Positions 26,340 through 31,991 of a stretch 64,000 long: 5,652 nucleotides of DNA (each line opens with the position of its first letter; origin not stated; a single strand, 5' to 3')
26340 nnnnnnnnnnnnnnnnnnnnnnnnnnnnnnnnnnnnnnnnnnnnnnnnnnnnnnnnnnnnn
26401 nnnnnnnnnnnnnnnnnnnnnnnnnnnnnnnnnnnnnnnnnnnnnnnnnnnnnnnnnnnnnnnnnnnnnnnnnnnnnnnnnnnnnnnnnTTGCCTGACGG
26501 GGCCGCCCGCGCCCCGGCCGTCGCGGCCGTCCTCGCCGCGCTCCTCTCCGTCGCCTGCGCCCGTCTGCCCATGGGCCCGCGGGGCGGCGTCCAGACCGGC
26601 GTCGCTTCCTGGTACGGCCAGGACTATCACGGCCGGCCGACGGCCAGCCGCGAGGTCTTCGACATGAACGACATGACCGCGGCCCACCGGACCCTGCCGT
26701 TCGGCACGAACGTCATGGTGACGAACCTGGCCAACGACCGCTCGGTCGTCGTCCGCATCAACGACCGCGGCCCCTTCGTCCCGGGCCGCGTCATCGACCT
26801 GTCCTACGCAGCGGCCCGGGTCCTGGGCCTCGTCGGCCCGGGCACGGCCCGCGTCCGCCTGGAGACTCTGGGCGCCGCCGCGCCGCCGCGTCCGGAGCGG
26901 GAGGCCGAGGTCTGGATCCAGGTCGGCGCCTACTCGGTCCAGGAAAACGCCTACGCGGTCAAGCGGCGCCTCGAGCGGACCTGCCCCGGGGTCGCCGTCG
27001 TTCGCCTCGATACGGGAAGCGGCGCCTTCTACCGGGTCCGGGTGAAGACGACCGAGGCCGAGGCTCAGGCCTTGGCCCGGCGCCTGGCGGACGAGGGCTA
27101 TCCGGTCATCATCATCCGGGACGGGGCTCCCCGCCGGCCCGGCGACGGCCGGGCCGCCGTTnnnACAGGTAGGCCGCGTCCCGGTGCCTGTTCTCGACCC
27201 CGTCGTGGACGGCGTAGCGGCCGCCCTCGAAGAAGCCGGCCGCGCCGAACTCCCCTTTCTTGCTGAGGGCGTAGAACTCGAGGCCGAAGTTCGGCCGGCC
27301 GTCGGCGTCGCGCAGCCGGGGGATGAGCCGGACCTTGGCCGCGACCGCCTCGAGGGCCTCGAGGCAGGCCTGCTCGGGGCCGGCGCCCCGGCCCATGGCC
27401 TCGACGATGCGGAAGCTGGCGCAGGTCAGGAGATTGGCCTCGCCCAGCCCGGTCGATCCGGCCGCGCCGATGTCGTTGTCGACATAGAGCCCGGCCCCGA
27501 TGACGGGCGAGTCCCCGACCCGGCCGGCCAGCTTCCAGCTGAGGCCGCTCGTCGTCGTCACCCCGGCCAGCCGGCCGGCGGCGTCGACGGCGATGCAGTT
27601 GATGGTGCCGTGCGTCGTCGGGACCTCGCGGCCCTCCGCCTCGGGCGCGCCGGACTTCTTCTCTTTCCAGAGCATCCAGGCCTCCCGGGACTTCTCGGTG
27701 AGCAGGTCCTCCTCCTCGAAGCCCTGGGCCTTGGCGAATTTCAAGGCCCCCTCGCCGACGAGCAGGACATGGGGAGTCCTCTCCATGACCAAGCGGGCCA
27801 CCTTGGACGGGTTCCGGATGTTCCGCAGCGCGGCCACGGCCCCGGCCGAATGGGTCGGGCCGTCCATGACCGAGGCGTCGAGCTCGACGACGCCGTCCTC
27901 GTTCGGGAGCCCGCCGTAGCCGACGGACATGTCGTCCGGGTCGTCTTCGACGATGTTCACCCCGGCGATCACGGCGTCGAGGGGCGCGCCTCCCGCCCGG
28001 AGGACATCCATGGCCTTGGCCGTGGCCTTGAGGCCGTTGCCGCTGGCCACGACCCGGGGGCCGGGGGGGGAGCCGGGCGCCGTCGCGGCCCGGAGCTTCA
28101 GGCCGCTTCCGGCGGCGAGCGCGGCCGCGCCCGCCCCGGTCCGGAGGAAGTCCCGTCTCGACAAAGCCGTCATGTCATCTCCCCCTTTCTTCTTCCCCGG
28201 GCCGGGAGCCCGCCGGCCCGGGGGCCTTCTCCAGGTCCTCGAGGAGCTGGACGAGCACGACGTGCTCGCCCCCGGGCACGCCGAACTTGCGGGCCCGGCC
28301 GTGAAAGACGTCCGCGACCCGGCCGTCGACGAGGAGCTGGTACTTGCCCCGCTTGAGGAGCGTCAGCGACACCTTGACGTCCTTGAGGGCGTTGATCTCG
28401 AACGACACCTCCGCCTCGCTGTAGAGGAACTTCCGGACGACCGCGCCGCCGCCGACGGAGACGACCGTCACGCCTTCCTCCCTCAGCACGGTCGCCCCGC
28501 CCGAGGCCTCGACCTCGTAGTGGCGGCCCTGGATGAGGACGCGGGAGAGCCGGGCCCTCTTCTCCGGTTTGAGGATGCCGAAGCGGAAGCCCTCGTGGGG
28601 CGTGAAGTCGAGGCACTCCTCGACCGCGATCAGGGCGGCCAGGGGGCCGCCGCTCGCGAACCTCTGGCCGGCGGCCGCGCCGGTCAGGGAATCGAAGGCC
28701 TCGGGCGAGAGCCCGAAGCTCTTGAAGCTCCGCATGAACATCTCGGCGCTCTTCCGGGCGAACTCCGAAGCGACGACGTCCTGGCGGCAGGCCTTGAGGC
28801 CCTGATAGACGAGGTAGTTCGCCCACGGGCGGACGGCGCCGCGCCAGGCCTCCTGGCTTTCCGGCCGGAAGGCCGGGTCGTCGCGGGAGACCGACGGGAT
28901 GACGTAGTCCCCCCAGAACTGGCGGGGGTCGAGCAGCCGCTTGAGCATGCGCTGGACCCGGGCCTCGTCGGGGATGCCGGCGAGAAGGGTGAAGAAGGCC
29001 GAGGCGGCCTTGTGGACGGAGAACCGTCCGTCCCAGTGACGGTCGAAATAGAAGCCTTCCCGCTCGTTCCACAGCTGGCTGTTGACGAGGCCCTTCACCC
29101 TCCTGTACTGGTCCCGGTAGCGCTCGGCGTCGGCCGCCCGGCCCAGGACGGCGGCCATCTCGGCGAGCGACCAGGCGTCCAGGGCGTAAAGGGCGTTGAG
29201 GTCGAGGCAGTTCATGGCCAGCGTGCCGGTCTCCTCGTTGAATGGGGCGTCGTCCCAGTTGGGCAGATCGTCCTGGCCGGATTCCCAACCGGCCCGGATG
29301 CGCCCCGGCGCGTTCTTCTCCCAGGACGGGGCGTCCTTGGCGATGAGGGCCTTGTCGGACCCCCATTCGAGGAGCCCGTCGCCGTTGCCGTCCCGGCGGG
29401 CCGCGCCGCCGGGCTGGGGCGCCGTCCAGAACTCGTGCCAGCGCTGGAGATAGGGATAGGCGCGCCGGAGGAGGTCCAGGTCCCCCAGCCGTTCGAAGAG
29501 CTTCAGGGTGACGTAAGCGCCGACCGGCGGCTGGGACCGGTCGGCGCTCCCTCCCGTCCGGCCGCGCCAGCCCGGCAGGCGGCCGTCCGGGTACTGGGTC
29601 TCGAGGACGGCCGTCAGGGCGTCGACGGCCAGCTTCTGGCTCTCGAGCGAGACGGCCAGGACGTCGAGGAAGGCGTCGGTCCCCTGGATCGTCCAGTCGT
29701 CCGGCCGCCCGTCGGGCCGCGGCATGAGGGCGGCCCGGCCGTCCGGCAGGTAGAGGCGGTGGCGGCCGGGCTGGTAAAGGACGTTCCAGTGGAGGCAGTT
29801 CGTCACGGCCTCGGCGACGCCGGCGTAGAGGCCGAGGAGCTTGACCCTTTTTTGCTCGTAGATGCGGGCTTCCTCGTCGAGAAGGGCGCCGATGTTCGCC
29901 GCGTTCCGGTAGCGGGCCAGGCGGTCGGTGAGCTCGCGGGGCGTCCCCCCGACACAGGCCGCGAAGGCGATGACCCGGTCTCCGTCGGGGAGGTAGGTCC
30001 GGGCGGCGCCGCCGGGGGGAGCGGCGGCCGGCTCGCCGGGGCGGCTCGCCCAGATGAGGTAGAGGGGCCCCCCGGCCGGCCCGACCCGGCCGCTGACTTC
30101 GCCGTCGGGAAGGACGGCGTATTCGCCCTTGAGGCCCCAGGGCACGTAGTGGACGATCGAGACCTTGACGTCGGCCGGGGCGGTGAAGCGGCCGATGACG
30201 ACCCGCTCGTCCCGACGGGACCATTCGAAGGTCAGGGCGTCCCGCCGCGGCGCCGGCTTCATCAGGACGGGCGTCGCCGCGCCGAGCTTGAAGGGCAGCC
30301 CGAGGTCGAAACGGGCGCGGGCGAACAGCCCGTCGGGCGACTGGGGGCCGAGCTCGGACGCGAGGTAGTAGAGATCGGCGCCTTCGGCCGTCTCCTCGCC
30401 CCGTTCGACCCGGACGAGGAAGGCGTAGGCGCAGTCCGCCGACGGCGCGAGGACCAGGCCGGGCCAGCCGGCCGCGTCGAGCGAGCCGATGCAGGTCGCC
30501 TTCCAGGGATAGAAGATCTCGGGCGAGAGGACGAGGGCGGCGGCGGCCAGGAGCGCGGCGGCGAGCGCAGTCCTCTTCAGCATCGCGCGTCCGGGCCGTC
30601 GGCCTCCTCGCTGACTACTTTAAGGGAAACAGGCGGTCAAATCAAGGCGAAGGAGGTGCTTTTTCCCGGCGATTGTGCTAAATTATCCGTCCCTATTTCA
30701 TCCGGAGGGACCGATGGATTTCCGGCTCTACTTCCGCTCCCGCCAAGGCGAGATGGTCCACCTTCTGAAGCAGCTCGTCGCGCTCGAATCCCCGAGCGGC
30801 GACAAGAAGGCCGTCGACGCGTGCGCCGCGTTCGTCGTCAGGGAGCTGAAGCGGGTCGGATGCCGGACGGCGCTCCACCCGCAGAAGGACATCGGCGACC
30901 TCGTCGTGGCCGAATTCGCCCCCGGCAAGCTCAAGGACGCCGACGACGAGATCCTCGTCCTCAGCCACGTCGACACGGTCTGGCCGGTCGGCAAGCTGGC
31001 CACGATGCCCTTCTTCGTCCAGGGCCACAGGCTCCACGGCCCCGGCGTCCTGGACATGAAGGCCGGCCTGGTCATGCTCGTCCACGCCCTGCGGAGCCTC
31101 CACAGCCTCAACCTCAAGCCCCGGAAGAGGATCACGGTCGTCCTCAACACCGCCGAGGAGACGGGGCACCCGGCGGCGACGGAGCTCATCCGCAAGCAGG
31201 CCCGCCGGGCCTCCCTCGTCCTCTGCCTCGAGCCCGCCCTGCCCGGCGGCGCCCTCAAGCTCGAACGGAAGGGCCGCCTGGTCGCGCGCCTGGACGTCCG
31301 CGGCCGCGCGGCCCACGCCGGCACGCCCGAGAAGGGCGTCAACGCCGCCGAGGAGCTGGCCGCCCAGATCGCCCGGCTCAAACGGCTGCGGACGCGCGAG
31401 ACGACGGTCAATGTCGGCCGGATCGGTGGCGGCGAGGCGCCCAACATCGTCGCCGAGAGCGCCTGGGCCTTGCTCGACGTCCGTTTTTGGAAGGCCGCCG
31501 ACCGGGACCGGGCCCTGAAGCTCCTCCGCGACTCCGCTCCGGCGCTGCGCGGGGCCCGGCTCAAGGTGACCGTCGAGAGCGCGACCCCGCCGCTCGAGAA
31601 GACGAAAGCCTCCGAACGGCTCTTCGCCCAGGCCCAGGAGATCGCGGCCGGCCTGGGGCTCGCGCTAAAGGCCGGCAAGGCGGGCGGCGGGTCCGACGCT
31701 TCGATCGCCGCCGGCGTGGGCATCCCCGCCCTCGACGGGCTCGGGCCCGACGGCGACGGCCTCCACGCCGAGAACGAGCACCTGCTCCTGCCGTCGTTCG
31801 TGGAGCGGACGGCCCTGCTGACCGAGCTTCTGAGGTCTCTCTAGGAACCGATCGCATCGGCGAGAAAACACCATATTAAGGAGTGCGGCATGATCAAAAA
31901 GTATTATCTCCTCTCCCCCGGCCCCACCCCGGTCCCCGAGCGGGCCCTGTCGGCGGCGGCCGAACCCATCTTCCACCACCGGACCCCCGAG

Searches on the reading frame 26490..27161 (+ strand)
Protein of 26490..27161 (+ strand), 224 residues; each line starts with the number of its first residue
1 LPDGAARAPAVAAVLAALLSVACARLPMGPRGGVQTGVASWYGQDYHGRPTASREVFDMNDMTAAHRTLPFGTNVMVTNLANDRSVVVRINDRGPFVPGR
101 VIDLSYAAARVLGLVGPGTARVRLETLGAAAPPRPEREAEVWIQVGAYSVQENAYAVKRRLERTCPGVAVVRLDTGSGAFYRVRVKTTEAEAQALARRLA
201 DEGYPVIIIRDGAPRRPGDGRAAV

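Call 45: search_protein_families(library=pfam, proteins=[window:26490-27161:+], max_evalue=0.00001)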
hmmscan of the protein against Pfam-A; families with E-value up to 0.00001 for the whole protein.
window:26490-27161:+ (224 aa): 2 families
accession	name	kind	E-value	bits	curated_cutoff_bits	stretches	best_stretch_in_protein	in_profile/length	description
PF03330.24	DPBB_1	-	9.2e-27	93.6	28.8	1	35-123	2-82/83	Lytic transglycolase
PF05036.18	SPOR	-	4.6e-09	36.9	21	1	141-209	5-75/76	SPOR domain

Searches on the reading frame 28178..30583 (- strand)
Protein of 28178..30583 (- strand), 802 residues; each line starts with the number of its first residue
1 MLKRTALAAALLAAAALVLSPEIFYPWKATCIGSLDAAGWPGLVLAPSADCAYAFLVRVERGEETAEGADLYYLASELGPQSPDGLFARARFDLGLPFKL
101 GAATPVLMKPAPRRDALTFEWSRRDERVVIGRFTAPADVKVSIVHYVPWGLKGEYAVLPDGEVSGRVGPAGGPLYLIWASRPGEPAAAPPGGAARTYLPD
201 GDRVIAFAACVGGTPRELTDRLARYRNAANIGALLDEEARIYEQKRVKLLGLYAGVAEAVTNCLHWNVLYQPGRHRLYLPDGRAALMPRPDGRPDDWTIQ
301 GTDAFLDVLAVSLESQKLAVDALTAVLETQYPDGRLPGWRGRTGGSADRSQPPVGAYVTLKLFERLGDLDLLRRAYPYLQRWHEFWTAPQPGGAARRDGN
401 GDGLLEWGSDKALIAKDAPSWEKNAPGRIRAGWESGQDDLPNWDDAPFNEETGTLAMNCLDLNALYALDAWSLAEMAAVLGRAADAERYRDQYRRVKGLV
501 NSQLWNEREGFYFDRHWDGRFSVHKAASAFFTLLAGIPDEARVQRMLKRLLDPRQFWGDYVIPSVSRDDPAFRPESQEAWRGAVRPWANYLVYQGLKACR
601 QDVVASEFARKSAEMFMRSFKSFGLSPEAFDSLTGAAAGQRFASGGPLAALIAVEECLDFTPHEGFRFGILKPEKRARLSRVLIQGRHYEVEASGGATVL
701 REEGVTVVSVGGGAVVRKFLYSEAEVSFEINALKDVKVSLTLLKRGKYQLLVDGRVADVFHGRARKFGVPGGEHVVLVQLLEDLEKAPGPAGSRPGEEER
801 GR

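Call 45: search_protein_families(library=pfam, proteins=[window:28178-30583:-], max_evalue=0.00001)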
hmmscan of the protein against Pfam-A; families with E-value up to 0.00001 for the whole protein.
window:28178-30583:- (802 aa): 4 families
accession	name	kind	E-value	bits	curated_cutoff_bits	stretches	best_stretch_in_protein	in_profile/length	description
PF22422.2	MGH1-like_GH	-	9.4e-44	150.9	27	1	313-641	19-351/356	Mannosylglycerate hydrolase MGH1-like glycoside hydrolase domain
PF01204.24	Trehalase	-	1.2e-16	61.1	21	1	348-639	177-485/512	Trehalase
PF03200.22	Glyco_hydro_63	-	3.8e-12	46.2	22.4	0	538-601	361-428/492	Glycosyl hydrolase family 63 C-terminal domain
PF17389.8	Bac_rhamnosid6H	-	9.3e-09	35.4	24.5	0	462-550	171-250/339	Bacterial alpha-L-rhamnosidase 6 hairpin glycosidase domain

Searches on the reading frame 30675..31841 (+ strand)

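Call 45: search_protein_families(library=pfam, proteins=[window:30675-31841:+], max_evalue=0.00001)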
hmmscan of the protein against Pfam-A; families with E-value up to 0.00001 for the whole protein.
window:30675-31841:+ (389 aa): 3 families
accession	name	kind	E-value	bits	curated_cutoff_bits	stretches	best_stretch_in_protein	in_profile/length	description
PF01546.33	Peptidase_M20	-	3.1e-27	96.3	24.6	1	95-387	2-205/206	Peptidase family M20/M25/M40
PF07687.19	M20_dimer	-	4.8e-20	72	21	1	197-286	2-97/107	Peptidase dimerisation domain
PF04389.22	Peptidase_M28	-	2.4e-08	34.4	21.3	1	85-183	10-90/193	Peptidase family M28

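Call 69: search_protein_families(library=ncbifam, proteins=[window:30675-31841:+], max_evalue=1e-10)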
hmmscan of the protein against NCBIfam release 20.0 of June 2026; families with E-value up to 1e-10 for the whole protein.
window:30675-31841:+ (389 aa): 31 families (the best 25 are shown)
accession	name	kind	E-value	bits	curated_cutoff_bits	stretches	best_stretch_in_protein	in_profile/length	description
NF004788.0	PRK06133.1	subfamily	5.2e-78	262.8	349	1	22-388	41-412/417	glutamate carboxypeptidase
NF005602.0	PRK07338.1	equivalog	1.1e-65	221.8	357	1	87-388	91-398/409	hydrolase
NF005678.0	PRK07473.1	equivalog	3.9e-59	200.5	386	1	26-389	12-375/376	M20/M25/M40 family metallo-hydrolase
TIGR01910.1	DapE-ArgE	subfamily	2.8e-30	105.8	217.6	1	28-379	1-371/373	ArgE/DapE family deacylase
TIGR01892.1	AcOrn-deacetyl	equivalog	6.8e-25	87.9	297.7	1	31-384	3-363/365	acetylornithine deacetylase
TIGR01900.1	dapE-gram_pos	equivalog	1.1e-24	87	304.2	1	26-386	4-350/351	succinyl-diaminopimelate desuccinylase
NF006365.0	PRK08588.1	subfamily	1.7e-21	77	289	1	25-369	7-360/383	succinyl-diaminopimelate desuccinylase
NF009557.0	PRK13009.1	equivalog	2.2e-21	76.5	284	1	26-384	4-369/377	succinyl-diaminopimelate desuccinylase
NF009555.0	PRK13004.1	equivalog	2.8e-21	75.8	321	1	22-287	12-278/399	YgeY family selenium metabolism-linked hydrolase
NF006399.0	PRK08651.1-2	equivalog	6.1e-21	74.9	381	1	26-239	5-218/405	succinyl-diaminopimelate desuccinylase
NF005710.0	PRK07522.1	subfamily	4.1e-20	72.3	412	1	25-324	8-319/391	acetylornithine deacetylase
TIGR01883.1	PepT-like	hypoth_equivalog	2.9e-19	69.3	274.25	1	30-381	5-355/361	peptidase T-like protein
NF003474.0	PRK05111.1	equivalog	1.7e-17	63.4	460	1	26-287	7-281/383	acetylornithine deacetylase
NF005306.0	PRK06837.1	subfamily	2.8e-17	62.7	376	1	76-271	85-293/427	ArgE/DapE family deacylase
NF003367.0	PRK04443.1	equivalog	4e-17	62.6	363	1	24-388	6-344/349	[LysW]-lysine hydrolase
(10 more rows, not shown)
